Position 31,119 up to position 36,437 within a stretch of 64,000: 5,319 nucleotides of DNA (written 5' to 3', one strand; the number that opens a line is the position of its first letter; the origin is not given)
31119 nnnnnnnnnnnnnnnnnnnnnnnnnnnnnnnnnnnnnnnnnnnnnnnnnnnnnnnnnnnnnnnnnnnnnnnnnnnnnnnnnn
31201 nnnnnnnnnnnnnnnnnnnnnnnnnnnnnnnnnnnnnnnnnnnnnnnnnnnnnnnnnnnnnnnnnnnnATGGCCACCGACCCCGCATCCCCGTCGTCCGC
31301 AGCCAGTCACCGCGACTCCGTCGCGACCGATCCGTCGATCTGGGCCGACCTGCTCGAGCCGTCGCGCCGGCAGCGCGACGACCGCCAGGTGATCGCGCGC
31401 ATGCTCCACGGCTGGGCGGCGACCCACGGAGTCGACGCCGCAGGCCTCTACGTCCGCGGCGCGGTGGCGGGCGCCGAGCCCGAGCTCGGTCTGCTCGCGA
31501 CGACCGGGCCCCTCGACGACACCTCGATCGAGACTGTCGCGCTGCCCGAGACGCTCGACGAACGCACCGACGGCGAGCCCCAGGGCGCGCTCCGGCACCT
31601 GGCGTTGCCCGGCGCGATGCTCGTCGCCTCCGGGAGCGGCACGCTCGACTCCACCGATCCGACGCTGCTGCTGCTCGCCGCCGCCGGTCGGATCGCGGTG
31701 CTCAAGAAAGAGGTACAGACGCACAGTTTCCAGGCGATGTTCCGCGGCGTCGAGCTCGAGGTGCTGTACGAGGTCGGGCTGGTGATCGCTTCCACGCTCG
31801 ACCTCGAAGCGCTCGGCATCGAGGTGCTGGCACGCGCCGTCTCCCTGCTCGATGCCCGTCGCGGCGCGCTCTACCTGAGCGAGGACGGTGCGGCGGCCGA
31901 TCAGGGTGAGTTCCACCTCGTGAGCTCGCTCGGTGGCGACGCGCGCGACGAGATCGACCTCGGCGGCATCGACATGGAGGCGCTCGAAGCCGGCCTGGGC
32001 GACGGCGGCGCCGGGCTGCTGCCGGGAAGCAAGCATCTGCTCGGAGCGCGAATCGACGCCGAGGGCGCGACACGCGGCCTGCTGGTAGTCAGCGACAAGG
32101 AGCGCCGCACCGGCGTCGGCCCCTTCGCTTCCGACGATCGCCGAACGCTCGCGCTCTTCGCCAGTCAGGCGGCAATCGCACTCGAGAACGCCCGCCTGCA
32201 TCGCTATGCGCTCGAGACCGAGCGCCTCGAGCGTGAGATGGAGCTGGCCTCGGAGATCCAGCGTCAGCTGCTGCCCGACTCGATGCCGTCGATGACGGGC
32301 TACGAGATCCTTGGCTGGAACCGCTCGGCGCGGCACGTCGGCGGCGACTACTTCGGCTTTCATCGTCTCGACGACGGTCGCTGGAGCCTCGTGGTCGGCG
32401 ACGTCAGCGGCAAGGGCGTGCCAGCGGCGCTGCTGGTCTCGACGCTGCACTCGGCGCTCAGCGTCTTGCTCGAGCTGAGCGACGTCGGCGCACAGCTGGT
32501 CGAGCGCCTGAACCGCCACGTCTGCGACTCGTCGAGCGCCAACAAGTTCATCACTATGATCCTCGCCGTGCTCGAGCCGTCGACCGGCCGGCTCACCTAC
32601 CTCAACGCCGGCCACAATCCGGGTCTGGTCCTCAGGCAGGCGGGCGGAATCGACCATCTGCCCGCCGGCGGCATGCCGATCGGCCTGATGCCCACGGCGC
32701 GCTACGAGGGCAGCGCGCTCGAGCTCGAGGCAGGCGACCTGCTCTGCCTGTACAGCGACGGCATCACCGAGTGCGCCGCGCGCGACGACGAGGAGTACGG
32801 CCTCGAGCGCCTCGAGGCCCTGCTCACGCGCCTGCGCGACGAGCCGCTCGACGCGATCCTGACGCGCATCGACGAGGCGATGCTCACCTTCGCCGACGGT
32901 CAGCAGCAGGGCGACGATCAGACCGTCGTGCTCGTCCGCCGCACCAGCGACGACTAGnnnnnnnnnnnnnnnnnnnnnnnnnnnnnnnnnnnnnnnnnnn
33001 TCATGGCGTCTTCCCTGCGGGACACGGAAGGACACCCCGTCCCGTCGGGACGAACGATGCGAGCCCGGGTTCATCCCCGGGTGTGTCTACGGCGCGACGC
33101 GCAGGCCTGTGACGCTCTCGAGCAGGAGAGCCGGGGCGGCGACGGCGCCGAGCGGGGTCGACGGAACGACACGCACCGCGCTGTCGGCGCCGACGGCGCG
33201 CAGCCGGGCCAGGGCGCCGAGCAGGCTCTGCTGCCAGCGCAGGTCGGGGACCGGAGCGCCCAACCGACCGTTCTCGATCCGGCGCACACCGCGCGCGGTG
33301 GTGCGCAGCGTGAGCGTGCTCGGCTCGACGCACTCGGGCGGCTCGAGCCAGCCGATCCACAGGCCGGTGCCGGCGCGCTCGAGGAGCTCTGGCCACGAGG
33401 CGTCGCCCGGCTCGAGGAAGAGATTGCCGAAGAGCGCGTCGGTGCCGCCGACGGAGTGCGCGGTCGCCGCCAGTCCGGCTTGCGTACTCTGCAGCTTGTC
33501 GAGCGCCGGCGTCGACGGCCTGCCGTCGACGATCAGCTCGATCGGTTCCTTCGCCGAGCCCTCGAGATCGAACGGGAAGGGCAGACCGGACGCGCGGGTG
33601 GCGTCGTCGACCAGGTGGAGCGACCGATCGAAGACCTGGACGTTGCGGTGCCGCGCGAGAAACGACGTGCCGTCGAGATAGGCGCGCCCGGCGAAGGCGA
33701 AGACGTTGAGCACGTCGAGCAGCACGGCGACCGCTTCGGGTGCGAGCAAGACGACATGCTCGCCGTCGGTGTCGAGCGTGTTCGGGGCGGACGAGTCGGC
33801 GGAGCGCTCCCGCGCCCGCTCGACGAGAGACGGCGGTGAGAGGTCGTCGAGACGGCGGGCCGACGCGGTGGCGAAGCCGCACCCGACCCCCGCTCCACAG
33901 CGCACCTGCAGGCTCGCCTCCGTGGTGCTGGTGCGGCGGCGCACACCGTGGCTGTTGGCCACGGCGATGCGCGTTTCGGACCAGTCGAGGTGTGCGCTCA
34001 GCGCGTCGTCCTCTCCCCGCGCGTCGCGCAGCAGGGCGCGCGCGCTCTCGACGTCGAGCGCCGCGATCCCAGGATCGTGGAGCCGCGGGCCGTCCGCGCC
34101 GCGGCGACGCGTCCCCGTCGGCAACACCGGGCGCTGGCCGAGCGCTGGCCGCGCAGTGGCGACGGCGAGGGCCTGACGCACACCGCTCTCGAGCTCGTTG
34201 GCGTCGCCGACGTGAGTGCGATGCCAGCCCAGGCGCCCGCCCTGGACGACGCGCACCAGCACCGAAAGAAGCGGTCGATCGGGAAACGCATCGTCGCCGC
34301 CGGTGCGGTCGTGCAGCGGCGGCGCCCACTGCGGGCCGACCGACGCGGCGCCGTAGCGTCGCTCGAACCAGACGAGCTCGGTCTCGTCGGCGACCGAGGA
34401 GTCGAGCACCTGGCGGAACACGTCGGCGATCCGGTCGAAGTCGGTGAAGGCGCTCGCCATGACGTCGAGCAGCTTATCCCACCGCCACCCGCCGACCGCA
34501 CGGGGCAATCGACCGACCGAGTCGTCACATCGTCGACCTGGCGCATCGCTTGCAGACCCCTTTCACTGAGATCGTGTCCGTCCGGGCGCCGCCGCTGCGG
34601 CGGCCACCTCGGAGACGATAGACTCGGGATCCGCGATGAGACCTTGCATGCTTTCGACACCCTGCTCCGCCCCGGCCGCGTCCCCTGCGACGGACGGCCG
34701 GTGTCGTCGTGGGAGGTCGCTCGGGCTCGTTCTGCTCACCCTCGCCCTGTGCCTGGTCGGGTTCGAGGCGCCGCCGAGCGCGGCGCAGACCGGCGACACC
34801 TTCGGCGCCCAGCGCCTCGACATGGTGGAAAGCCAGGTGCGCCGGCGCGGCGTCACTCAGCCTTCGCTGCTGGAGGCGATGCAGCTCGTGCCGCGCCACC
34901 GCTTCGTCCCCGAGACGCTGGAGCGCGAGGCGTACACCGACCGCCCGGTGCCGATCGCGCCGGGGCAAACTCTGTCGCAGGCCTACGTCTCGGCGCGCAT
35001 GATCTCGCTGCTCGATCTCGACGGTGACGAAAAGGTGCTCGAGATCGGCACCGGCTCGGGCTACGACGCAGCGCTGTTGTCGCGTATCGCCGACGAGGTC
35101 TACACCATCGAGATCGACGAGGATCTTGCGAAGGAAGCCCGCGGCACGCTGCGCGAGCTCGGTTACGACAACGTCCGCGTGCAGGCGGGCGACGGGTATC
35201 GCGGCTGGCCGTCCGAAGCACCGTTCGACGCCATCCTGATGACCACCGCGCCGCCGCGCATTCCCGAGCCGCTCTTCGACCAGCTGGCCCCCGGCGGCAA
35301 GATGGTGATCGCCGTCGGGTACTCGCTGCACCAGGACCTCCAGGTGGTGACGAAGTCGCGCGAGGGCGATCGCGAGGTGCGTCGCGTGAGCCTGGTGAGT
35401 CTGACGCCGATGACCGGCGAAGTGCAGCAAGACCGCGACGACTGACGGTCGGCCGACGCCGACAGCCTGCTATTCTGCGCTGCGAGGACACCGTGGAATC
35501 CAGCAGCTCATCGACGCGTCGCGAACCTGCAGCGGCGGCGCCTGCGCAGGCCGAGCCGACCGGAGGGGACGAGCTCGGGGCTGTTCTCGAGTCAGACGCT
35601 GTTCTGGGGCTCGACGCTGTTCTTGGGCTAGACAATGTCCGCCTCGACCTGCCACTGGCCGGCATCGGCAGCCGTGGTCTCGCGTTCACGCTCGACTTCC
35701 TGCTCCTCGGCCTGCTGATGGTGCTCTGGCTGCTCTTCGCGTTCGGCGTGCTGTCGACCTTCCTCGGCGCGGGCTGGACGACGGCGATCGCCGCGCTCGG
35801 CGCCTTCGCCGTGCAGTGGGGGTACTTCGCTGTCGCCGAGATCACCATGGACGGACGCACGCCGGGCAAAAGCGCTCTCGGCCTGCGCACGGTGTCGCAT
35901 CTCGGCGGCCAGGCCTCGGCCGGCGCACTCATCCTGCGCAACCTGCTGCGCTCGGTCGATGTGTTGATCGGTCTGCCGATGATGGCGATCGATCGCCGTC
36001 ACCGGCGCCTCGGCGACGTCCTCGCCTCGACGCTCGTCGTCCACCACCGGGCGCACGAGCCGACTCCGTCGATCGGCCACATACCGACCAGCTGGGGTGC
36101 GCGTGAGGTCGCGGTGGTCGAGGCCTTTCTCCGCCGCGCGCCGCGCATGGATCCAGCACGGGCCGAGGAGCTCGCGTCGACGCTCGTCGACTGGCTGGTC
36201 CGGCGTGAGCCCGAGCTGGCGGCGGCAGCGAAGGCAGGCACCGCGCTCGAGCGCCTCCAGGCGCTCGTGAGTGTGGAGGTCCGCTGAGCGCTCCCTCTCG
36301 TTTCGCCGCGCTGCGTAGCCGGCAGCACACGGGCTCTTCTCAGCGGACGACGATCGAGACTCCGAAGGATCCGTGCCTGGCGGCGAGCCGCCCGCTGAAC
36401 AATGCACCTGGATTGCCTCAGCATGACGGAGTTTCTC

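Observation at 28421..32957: Sigma-54-controlled partner-switching cassette with no sigma factor or other obvious output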

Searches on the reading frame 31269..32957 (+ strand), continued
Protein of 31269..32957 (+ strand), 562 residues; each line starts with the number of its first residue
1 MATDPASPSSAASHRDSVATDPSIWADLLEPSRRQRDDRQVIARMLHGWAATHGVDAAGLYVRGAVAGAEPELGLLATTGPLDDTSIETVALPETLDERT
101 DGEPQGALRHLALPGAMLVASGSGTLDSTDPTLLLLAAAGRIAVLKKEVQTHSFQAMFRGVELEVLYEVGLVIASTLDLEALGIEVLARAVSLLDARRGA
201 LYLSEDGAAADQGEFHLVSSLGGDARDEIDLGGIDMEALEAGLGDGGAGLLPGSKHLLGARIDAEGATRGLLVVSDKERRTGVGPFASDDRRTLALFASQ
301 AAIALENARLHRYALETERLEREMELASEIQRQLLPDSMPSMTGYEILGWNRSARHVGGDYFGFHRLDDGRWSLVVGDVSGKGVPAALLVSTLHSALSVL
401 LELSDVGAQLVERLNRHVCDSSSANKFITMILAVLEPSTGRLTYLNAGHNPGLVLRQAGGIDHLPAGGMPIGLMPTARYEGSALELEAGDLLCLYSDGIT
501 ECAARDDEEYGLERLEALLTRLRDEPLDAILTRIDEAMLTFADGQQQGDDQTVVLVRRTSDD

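Call 73: predict_structure(alignment_id=A1)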
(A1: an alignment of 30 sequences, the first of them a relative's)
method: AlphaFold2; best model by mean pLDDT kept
length: 562 residues; sequences in the alignment: 30
mean_pLDDT: 85.9   pTM: 0.60
mean pLDDT of the five models: 85.9, 84.2, 83.8, 83.4, 81.8
residues with pLDDT >= 90: 303; 70-90: 185; 50-70: 53; < 50: 21
segments of 3 or more residues with pLDDT < 50: 1-16, 84-87
pLDDT, mean of each block of 10 residues (from residue 1): 42 50 88 88 93 92 69 86 53 81 71 93 88 94 89 72 67 69 90 94 79 85 94 90 76 93 89 91 88 91 85 82 84 89 96 83 93 95 88 88 85 91 82 96 93 95 92 91 96 96 92 97 97 96 90 96 57
secondary structure, 60 per line:
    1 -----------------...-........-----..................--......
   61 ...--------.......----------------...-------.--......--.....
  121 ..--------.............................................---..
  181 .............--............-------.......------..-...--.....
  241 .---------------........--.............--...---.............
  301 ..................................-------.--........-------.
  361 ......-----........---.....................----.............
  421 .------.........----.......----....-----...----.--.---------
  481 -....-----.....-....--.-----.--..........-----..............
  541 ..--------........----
elements in order: H22-29 H35-52 E55-63 E72-78 E95-97 E108-113 E116-122 H131-175 H179-193 E196-204 E215-221 H236-241 E257-264 E267-279 E282-284 H288-334 E345-352 E360-366 E372-379 H383-403 H408-421 E428-436 E441-447 E452-455 E461-463 E482-485 E491-495 H497-500 H512-521 H527-542 E551-558

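Call 76: fold_search(model_id=the predicted structure, library=pdb)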
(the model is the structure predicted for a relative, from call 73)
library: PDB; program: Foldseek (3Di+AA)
matches with E <= 10: 858; with E <= 0.001: 271
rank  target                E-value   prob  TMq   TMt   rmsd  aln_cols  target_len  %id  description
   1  6k4e_B                1.0e-12  1.00  0.39  0.84   2.9       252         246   22  SiaA-PP2C domain of Pseudomonas aeruginosa (released 2019-06-26)
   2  6k4e_A                3.9e-12  1.00  0.38  0.84   2.9       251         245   22  SiaA-PP2C domain of Pseudomonas aeruginosa (released 2019-06-26)
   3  3eq2_B                5.3e-12  1.00  0.36  0.52   6.7       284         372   21  Structure of Hexagonal Crystal form of Pseudomonas aeruginosa RssB (released 2009-10-20)
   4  3ke6_A                6.9e-12  1.00  0.37  0.57   2.7       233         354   27  The crystal structure of the RsbU and RsbW domains of Rv1364c from Mycobacterium tuberculosis (released 2010-11-10)
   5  3f79_F                8.5e-12  1.00  0.35  0.77   4.2       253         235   22  Structure of pseudo-centered cell crystal form of the C-terminal phosphatase domain of P. aeruginosa RssB (released 2009-11-24)
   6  3eq2_A                8.5e-12  1.00  0.33  0.49   7.7       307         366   20  Structure of Hexagonal Crystal form of Pseudomonas aeruginosa RssB (released 2009-10-20)
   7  3f7a_B                1.7e-11  1.00  0.34  0.50   8.3       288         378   22  Structure of Orthorhombic crystal form of Pseudomonas aeruginosa RssB (released 2009-11-24)
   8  3pu9_A                1.9e-11  1.00  0.35  0.78   3.3       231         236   22  Crystal structure of serine/threonine phosphatase Sphaerobacter thermophilus DSM 20745 (released 2010-12-22)
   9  3f79_B                2.0e-11  1.00  0.35  0.80   3.9       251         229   22  Structure of pseudo-centered cell crystal form of the C-terminal phosphatase domain of P. aeruginosa RssB (released 2009-11-24)
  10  3f79_C                2.4e-11  1.00  0.35  0.81   3.5       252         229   21  Structure of pseudo-centered cell crystal form of the C-terminal phosphatase domain of P. aeruginosa RssB (released 2009-11-24)
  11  3ke6_B                2.6e-11  1.00  0.35  0.55   2.6       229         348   26  The crystal structure of the RsbU and RsbW domains of Rv1364c from Mycobacterium tuberculosis (released 2010-11-10)
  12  5mqh                  7.1e-11  1.00  0.29  0.65   5.2       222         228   21  Structure of the Phosphatase Domain of the Cell Fate Determinant SpoIIE from Bacillus subtilis in a crystal form without (released 2017-05-31)
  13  5ucg_A                8.7e-11  1.00  0.33  0.52  30.1       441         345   15  Structure of the PP2C Phosphatase Domain and a Fragment of the Regulatory Domain of the Cell Fate Determinant SpoIIE f (released 2017-05-31)
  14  3f79_D                9.7e-11  1.00  0.35  0.80   3.8       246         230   21  Structure of pseudo-centered cell crystal form of the C-terminal phosphatase domain of P. aeruginosa RssB (released 2009-11-24)
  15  5ucg_B                1.0e-10  1.00  0.33  0.53  29.7       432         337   15  Structure of the PP2C Phosphatase Domain and a Fragment of the Regulatory Domain of the Cell Fate Determinant SpoIIE f (released 2017-05-31)
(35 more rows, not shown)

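Call 78: search_protein_families(library=padloc, proteins=[window:31269-32957:+], max_evalue=0.001)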
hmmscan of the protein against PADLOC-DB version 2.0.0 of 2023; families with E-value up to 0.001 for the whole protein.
window:31269-32957:+ (562 aa): 0 families

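Call 82: find_encoding_contigs(protein=P0001, flank=1000, max_places=2)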
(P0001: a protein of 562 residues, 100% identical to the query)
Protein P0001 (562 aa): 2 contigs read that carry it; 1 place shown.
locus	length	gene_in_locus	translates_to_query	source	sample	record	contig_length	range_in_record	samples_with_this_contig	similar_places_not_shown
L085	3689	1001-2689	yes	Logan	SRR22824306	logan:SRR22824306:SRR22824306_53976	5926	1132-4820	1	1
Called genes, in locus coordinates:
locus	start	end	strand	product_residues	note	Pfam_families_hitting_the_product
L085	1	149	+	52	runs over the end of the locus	-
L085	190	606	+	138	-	PF13581:HATPase_c_2, PF02518:HATPase_c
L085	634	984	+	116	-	PF01740:STAS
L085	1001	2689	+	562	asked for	PF01590:GAF (faint), PF07228:SpoIIE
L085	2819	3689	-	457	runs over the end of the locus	PF19290:PmbA_TldD_2nd (weak), PF19289:PmbA_TldD_3rd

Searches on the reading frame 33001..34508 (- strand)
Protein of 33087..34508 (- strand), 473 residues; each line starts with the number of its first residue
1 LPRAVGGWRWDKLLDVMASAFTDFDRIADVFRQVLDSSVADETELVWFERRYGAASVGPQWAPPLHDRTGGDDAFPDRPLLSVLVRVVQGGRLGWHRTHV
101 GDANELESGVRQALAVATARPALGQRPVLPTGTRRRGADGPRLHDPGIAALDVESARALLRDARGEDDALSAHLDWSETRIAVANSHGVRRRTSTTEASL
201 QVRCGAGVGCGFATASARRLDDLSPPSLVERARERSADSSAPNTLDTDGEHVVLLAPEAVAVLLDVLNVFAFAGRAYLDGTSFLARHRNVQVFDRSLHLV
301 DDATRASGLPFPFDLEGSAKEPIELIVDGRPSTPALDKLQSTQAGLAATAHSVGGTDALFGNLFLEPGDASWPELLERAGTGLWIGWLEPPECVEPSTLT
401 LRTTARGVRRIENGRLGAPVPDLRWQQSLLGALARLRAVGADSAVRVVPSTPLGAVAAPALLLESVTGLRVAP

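Call 4: search_protein_families(library=pfam, proteins=[window:33001-34329:-], max_evalue=0.01)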
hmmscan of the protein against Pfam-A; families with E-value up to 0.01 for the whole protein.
window:33001-34329:- (442 aa): 0 families

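Call 7: search_protein_families(library=pfam, proteins=[window:33087-34508:-], max_evalue=0.001)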
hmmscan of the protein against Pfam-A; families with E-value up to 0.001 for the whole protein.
window:33087-34508:- (473 aa): 2 families
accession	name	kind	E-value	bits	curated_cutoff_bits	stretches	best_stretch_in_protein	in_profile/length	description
PF19289.4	PmbA_TldD_3rd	-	3.8e-31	108.4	22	1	250-467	3-217/220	PmbA/TldA metallopeptidase C-terminal domain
PF19290.4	PmbA_TldD_2nd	-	3.8e-06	27.7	20.9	1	151-236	6-105/109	PmbA/TldA metallopeptidase central domain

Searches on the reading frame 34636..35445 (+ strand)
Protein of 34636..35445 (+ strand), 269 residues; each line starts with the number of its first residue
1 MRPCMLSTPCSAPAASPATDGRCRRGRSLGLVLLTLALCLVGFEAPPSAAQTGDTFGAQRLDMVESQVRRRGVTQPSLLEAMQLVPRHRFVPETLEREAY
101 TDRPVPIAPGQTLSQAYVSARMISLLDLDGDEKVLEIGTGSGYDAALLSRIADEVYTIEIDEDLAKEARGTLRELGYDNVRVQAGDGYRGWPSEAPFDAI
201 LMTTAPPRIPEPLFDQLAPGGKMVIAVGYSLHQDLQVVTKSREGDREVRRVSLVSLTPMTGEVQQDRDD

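Call 7: search_protein_families(library=pfam, proteins=[window:34636-35445:+], max_evalue=0.001)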
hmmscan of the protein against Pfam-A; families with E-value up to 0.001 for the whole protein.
window:34636-35445:+ (269 aa): 7 families
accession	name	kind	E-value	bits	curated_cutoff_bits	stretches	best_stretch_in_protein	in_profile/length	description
PF01135.25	PCMT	-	5.7e-56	190.1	20.3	1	63-262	6-208/210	Protein-L-isoaspartate(D-aspartate) O-methyltransferase (PCMT)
PF13847.12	Methyltransf_31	-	2.2e-08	34.3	27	1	129-229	2-113/145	Methyltransferase domain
PF13649.12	Methyltransf_25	-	9.3e-08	33.1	27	1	134-205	1-73/97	Methyltransferase domain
PF00398.26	RrnaAD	-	3.7e-07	29.9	24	1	118-189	18-87/263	Ribosomal RNA adenine dimethylase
PF13489.12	Methyltransf_23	-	9.5e-06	25.9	27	1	128-227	20-118/164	Methyltransferase domain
PF08241.18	Methyltransf_11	-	0.00022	22.2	21.2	1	135-204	1-68/95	Methyltransferase domain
PF05175.20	MTS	-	0.00057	20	23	1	121-202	22-104/170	Methyltransferase small domain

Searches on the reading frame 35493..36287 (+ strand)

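Call 7: search_protein_families(library=pfam, proteins=[window:35493-36287:+], max_evalue=0.001)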
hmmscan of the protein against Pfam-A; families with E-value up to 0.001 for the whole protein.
window:35493-36287:+ (264 aa): 1 family
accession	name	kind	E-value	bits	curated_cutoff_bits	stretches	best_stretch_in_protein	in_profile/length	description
PF06271.18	RDD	-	3.5e-14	53.7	24.1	1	55-178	1-136/137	RDD family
